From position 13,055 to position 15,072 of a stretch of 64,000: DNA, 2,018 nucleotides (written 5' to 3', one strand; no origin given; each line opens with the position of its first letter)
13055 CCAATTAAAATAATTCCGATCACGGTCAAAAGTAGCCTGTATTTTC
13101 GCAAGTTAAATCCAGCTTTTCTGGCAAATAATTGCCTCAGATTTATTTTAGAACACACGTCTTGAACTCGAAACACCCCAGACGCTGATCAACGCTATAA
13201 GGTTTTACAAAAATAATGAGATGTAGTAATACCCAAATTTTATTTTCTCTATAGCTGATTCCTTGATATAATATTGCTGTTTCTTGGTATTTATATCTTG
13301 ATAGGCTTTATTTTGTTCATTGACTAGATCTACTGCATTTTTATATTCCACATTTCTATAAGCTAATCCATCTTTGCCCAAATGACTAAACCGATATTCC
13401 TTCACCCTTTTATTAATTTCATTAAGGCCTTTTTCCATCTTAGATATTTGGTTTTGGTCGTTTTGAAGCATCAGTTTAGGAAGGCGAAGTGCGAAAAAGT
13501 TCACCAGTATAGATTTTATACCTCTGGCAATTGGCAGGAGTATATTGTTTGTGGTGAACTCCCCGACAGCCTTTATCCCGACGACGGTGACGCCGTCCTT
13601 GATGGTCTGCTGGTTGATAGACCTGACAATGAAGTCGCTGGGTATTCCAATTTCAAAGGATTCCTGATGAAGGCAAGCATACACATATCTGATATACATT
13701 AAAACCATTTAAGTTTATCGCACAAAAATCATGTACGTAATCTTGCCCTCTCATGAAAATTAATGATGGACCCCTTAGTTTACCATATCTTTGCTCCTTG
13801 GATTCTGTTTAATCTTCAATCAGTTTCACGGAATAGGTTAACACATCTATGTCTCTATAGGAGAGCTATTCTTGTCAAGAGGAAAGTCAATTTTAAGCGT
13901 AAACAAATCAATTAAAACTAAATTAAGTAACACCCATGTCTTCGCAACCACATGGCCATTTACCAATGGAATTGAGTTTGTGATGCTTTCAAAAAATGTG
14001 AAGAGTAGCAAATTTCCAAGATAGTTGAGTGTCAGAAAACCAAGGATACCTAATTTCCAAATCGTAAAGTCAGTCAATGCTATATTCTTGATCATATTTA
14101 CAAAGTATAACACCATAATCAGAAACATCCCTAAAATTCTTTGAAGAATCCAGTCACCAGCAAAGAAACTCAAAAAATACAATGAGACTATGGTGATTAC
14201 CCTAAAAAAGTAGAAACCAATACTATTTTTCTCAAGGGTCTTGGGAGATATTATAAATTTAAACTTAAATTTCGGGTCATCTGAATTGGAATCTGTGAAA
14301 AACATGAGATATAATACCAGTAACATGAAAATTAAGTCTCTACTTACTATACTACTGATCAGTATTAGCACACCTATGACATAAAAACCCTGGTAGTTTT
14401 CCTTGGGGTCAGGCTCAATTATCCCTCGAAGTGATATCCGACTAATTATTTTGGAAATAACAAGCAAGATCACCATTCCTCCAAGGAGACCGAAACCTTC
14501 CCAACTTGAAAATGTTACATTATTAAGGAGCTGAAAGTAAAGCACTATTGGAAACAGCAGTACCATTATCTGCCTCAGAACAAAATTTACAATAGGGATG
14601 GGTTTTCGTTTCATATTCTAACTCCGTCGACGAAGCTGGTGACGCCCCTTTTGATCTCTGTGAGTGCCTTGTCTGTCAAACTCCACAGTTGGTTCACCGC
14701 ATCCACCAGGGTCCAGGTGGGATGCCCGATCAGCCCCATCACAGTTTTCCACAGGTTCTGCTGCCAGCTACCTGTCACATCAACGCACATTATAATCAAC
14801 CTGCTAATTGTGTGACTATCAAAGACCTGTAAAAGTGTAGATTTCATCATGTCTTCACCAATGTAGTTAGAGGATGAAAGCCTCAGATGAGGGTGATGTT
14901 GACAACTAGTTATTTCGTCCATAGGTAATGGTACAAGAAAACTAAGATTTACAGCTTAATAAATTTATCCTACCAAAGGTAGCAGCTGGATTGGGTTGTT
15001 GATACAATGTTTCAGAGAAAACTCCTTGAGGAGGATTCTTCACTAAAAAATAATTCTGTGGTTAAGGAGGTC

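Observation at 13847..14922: N-terminal stub gene ending exactly at the junction motif but still coupled to an NFxLRQ partner (orphan immunity-like cassette)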

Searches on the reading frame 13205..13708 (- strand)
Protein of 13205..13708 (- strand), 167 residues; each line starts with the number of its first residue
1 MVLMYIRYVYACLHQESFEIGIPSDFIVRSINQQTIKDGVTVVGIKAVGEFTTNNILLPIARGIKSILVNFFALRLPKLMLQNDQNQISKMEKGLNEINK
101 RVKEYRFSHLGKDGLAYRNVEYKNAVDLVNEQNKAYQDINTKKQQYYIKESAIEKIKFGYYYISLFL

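Call 99: find_encoding_contigs(protein=window:13205-13708:-, flank=10000, max_places=5)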
Protein window:13205-13708:- (167 aa): 1 contig read that carries it; 1 place shown.
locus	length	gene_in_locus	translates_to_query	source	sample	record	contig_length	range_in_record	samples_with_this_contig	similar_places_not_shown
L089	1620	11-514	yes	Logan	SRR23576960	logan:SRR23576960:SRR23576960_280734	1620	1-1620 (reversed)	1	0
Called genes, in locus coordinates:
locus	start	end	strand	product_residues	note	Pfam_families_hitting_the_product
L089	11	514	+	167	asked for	-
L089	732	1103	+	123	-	-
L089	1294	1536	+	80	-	-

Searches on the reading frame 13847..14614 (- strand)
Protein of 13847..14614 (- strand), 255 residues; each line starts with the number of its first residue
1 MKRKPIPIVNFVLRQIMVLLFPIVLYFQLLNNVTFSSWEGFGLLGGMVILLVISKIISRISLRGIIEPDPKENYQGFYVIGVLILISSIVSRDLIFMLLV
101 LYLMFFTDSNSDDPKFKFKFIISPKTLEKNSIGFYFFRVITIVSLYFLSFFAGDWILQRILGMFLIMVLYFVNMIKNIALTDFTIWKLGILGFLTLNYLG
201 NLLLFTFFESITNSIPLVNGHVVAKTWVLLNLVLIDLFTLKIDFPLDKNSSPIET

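Call 7: search_protein_families(library=pfam, proteins=[window:13847-14614:-], max_evalue=0.1)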
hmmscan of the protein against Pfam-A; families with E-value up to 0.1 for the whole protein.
window:13847-14614:- (255 aa): 0 families

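Call 19: find_encoding_contigs(protein=window:13847-14614:-, flank=10000, max_places=10)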
Protein window:13847-14614:- (255 aa): no gene with exactly this product is on record in the collection.

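Call 21: find_homologous_proteins(query=window:13847-14614:-, max_evalue=0.01)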
Query window:13847-14614:- (255 aa): 2 proteins with E <= 0.01 among 1048 candidates.
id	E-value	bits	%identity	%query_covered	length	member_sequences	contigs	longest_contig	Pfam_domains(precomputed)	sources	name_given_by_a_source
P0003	2.8e-154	530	100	100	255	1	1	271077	-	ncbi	-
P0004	2.9e-105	369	77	94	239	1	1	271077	-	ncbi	-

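Call 23: find_encoding_contigs(protein=P0003, flank=10000, max_places=10)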
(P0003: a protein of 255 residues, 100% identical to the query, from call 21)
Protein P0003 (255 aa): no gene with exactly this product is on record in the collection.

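Call 24: find_encoding_contigs(protein=P0004, flank=10000, max_places=10)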
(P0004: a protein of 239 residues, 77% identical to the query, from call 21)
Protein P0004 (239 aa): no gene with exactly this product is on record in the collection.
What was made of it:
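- Tried and rejected: P0004's locus could not be retrieved (call 24).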

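Call 60: search_protein_families(library=ncbifam, proteins=[window:13847-14614:-], max_evalue=1)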
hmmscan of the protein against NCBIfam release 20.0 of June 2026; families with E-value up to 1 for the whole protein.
window:13847-14614:- (255 aa): 0 families

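Call 72: predict_structure(alignment_id=A6)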
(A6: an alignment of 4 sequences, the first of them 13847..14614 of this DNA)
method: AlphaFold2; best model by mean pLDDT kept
length: 255 residues; sequences in the alignment: 4
mean_pLDDT: 48.1   pTM: 0.30
mean pLDDT of the five models: 48.1, 44.3, 44.0, 40.2, 40.0
residues with pLDDT >= 90: 0; 70-90: 0; 50-70: 137; < 50: 118
segments of 3 or more residues with pLDDT < 50: 1-10, 62-68, 73-75, 93-138, 152-155, 173-177, 179-183, 212-219, 239-255
pLDDT, mean of each block of 10 residues (from residue 1): 43 52 54 52 54 53 48 51 54 49 41 33 35 47 51 51 51 49 51 54 52 48 53 51 33 34
secondary structure, 60 per line:
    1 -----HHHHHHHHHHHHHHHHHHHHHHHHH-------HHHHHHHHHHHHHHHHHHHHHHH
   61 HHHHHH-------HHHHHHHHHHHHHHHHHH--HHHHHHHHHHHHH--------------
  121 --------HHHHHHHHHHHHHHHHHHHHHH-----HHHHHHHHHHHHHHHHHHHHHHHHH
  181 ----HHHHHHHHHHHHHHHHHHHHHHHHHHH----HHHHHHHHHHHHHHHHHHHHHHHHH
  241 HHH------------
elements in order: H6-30 H38-66 H74-91 H94-106 H129-150 H156-180 H185-211 H216-243
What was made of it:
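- Tried and rejected: AF2 of the partner gave pLDDT 48, which is unusable (call 72).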

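Call 95: search_protein_families(library=padloc, proteins=[window:13847-14614:-], max_evalue=0.01)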
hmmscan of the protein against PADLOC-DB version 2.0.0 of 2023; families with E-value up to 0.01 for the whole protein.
window:13847-14614:- (255 aa): 0 families

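Call 96: search_protein_families(library=phrogs, proteins=[window:13847-14614:-], max_evalue=0.01)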
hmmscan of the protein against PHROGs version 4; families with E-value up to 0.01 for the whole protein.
window:13847-14614:- (255 aa): 0 families

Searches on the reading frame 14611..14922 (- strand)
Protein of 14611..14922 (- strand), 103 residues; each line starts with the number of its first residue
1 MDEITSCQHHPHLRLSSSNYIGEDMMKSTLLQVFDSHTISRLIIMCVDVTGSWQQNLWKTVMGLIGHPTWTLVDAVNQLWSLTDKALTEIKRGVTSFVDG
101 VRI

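Call 7: search_protein_families(library=pfam, proteins=[window:14611-14922:-], max_evalue=0.1)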
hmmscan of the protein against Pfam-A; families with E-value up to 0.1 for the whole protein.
window:14611-14922:- (103 aa): 0 families

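Call 20: find_encoding_contigs(protein=window:14611-14922:-, flank=10000, max_places=10)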
Protein window:14611-14922:- (103 aa): no gene with exactly this product is on record in the collection.
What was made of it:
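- Tried and rejected: The stub and partner are not on record in the contig index (calls 19, 20, 23).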

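Call 60: search_protein_families(library=ncbifam, proteins=[window:14611-14922:-], max_evalue=1)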
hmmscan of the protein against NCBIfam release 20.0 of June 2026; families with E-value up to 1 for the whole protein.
window:14611-14922:- (103 aa): 1 family
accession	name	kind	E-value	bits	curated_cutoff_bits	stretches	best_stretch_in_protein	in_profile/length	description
TIGR03032.1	TIGR03032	hypoth_equivalog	0.035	13.1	251.5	1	32-86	20-78/335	TIGR03032 family protein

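Call 81: find_homologous_proteins(query=window:14611-14922:-, max_evalue=0.01)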
Query window:14611-14922:-: 1 candidates shared short words with the query, none scored E <= 0.01.
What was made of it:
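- NCBI-derived protein sets contain the partner but not the stub (calls 21, 81). The stub is absent from protein databases (call 81). No paralogous stub was found (call 81).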

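Call 95: search_protein_families(library=padloc, proteins=[window:14611-14922:-], max_evalue=0.01)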
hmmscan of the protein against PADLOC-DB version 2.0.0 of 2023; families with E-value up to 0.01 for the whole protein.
window:14611-14922:- (103 aa): 0 families

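Call 96: search_protein_families(library=phrogs, proteins=[window:14611-14922:-], max_evalue=0.01)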
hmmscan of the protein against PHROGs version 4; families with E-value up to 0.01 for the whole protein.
window:14611-14922:- (103 aa): 0 families
